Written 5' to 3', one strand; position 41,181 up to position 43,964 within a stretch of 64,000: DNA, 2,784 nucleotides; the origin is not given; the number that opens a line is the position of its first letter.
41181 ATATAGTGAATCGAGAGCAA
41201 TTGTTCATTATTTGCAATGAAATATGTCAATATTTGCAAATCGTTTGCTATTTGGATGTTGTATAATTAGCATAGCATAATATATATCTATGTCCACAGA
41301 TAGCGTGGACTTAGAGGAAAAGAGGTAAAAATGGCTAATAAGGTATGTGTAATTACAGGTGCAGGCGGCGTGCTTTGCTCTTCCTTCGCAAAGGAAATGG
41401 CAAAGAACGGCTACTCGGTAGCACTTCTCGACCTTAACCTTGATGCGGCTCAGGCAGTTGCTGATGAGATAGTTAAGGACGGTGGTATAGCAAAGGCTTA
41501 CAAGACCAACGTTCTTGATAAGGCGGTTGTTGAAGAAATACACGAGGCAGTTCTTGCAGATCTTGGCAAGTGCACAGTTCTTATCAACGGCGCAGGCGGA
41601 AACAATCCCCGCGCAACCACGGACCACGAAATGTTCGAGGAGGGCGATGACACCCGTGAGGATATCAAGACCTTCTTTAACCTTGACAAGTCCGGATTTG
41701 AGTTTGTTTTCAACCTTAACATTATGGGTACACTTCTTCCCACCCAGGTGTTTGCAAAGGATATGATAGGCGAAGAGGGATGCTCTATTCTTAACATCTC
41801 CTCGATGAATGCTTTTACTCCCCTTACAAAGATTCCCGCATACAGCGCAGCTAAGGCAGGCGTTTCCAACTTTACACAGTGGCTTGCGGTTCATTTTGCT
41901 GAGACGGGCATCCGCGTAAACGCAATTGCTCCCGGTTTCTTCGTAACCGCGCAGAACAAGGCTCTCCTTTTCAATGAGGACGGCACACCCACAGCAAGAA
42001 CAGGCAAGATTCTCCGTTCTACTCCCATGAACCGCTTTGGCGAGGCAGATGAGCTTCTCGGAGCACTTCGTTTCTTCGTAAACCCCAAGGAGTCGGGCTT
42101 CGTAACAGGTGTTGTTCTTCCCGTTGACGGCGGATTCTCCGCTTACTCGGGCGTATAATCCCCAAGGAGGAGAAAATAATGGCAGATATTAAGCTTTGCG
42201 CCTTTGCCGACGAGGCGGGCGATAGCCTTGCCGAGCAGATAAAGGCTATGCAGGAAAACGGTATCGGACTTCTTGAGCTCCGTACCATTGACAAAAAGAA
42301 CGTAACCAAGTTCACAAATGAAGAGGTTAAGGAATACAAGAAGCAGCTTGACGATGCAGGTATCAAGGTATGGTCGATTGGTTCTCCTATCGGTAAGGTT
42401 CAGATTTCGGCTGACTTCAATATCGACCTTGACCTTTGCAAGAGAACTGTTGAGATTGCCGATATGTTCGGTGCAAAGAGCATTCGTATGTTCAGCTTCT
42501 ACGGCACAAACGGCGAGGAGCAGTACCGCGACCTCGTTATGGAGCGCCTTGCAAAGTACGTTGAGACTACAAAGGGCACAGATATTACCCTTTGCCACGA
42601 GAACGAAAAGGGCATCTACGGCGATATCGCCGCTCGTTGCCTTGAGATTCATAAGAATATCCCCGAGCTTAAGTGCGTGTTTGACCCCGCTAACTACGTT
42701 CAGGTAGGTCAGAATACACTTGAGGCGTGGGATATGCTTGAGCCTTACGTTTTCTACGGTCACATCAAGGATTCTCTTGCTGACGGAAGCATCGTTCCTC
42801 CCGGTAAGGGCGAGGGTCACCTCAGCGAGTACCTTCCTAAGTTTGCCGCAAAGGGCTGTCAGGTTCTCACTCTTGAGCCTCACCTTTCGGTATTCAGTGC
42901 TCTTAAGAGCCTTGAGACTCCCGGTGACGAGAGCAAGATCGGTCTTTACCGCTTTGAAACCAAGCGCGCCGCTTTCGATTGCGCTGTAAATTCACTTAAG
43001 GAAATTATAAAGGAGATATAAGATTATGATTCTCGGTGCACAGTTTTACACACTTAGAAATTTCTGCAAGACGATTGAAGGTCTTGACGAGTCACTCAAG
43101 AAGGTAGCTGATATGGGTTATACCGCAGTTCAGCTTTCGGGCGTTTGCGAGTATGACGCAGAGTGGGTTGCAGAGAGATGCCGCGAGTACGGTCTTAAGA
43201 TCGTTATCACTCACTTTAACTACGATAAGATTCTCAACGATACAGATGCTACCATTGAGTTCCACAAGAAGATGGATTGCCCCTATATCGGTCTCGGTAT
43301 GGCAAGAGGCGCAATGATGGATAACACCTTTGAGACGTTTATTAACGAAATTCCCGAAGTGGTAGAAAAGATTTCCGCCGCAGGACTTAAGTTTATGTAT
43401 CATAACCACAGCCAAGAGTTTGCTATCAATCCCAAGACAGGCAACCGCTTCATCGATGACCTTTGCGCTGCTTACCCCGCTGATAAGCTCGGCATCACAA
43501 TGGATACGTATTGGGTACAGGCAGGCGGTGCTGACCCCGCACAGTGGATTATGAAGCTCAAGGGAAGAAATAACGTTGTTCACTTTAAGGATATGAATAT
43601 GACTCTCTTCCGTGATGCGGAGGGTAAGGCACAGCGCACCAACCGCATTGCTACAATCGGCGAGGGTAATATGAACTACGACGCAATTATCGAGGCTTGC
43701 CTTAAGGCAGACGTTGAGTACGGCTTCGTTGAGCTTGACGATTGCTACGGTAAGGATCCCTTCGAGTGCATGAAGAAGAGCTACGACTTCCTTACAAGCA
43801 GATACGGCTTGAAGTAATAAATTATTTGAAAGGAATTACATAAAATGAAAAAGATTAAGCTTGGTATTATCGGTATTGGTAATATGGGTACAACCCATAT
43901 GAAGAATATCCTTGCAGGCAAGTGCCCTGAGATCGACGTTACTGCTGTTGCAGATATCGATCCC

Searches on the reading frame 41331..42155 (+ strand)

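Call 89: search_protein_families(library=pfam, proteins=[window:41331-42155:+], max_evalue=0.00001)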
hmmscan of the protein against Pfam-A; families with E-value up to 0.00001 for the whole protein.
window:41331-42155:+ (275 aa): 2 families
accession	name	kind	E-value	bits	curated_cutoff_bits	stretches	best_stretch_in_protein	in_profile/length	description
PF00106.31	adh_short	-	1.8e-39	135.7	26.6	1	4-211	1-189/195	short chain dehydrogenase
PF13561.12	adh_short_C2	-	1e-35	123.9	27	1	18-270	11-236/236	Enoyl-(Acyl carrier protein) reductase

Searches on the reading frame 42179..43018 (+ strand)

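Call 89: search_protein_families(library=pfam, proteins=[window:42179-43018:+], max_evalue=0.00001)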
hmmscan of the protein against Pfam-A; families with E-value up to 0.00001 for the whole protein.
window:42179-43018:+ (280 aa): 1 family
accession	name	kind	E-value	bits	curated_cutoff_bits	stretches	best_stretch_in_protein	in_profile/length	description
PF01261.30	AP_endonuc_2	-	5.6e-16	59.4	31.1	1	22-233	2-228/249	Xylose isomerase-like TIM barrel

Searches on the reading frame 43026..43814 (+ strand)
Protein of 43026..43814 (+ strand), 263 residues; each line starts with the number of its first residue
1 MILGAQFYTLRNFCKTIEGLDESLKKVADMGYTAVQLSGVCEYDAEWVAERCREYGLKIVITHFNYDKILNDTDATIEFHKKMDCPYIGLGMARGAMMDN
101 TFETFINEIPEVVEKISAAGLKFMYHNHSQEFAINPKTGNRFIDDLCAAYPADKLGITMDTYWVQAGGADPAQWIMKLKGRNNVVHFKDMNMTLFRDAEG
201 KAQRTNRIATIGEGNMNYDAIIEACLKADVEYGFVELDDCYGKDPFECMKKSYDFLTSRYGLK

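Call 89: search_protein_families(library=pfam, proteins=[window:43026-43814:+], max_evalue=0.00001)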
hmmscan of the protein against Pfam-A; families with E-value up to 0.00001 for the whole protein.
window:43026-43814:+ (263 aa): 1 family
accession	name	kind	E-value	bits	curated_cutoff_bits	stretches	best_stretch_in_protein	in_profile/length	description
PF01261.30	AP_endonuc_2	-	1.1e-14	55.2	31.1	1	24-225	1-216/249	Xylose isomerase-like TIM barrel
